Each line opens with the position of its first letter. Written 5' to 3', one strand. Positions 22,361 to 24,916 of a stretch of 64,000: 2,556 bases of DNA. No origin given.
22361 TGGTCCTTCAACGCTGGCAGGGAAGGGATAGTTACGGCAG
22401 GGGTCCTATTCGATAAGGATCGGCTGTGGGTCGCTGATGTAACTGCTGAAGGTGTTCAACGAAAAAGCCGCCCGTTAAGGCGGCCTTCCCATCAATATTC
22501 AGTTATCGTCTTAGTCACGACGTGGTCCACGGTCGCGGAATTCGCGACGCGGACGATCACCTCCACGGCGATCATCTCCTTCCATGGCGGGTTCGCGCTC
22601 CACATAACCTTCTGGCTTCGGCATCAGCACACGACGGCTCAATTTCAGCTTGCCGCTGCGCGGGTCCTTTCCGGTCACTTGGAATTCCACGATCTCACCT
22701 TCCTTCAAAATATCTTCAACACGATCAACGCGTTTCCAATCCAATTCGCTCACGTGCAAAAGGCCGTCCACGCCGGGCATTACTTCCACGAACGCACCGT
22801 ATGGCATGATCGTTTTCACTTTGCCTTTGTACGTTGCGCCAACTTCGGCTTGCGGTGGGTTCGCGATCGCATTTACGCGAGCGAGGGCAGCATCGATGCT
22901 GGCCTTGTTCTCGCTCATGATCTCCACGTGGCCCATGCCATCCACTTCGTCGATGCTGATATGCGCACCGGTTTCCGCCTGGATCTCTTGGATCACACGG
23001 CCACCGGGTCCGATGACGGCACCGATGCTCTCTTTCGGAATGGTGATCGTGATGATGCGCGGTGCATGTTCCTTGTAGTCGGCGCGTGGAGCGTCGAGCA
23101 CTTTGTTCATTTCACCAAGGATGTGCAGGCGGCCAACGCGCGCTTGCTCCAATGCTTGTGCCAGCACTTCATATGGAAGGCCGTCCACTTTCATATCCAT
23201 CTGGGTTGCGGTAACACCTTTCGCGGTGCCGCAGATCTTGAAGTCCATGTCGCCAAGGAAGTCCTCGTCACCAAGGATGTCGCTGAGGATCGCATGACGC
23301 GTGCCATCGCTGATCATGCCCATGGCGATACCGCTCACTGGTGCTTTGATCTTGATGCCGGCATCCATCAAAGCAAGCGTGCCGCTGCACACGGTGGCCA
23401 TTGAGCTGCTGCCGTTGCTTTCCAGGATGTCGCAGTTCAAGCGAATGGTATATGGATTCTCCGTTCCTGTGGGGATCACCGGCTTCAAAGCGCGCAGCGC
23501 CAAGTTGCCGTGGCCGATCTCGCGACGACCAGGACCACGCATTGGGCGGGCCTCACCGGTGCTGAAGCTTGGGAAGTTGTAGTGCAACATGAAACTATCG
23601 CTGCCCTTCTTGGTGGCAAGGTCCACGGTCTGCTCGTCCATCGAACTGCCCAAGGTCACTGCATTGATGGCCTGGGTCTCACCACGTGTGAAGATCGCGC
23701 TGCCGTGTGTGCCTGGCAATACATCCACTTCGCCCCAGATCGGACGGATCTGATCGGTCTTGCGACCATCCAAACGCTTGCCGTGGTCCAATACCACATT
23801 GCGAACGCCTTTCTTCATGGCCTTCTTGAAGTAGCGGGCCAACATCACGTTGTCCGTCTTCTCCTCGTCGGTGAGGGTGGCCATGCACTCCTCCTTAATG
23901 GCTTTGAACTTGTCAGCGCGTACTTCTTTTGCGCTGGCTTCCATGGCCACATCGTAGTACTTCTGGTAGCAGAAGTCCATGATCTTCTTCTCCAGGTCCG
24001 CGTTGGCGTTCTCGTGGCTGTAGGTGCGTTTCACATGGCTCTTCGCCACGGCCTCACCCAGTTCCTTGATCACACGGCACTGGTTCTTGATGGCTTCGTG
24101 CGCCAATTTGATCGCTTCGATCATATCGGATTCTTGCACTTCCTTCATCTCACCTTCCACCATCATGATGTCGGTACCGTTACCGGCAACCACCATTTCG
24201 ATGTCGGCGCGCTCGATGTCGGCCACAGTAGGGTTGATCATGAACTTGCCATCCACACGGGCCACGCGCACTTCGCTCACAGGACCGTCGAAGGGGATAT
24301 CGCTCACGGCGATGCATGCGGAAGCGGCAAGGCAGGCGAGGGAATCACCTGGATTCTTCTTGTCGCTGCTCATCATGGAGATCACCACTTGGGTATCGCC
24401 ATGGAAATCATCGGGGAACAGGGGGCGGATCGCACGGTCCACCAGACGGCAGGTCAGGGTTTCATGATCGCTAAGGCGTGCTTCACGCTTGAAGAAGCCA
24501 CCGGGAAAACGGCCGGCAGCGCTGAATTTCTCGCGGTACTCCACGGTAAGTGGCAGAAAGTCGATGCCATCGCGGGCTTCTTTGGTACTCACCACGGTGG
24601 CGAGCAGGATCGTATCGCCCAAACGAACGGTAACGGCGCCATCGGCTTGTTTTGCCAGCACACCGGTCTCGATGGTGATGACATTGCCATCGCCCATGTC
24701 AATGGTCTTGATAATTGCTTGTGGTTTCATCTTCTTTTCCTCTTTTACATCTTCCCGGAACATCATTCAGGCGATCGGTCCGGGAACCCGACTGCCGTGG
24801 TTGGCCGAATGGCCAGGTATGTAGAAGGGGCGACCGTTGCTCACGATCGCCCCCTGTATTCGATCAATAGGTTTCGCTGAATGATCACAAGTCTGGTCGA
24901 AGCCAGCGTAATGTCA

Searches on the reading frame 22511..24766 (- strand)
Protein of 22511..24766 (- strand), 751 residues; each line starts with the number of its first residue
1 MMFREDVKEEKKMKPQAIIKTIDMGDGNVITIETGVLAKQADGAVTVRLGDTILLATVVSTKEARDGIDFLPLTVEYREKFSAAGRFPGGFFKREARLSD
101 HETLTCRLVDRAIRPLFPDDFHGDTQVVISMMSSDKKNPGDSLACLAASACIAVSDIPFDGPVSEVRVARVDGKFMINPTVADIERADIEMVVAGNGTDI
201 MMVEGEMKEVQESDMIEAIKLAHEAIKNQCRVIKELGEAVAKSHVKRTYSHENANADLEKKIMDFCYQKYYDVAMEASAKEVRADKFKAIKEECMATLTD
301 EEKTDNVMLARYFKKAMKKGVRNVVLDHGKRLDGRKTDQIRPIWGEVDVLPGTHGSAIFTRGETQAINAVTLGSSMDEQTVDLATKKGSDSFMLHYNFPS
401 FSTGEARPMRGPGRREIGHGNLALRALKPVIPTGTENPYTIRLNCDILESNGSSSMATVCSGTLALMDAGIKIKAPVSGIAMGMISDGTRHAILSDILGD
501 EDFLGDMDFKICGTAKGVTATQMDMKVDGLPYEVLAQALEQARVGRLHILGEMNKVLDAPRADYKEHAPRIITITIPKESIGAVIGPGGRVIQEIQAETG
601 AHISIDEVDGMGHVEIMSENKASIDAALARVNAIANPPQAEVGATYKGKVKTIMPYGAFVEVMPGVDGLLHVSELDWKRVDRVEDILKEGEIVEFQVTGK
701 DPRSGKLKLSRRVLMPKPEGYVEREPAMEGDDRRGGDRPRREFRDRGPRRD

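Call 94: search_protein_families(library=pfam, proteins=[window:22511-24766:-], max_evalue=0.00001)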
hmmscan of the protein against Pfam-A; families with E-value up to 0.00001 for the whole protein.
window:22511-24766:- (751 aa): 5 families
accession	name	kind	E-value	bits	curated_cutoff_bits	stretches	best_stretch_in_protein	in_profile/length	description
PF01138.27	RNase_PH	-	7.9e-54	182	25.5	2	339-471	1-129/130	3' exoribonuclease family, domain 1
PF03725.20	RNase_PH_C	-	4.4e-18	65.4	20.8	1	161-225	1-67/67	3' exoribonuclease family, domain 2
PF00575.29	S1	-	4e-16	59.6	22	1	641-712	3-74/74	S1 RNA binding domain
PF00013.35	KH_1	-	3.2e-13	49.7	21.5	1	572-632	2-65/66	KH domain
PF03726.19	PNPase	-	5.8e-09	36.7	24.6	1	258-336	2-81/81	Polyribonucleotide nucleotidyltransferase, RNA binding domain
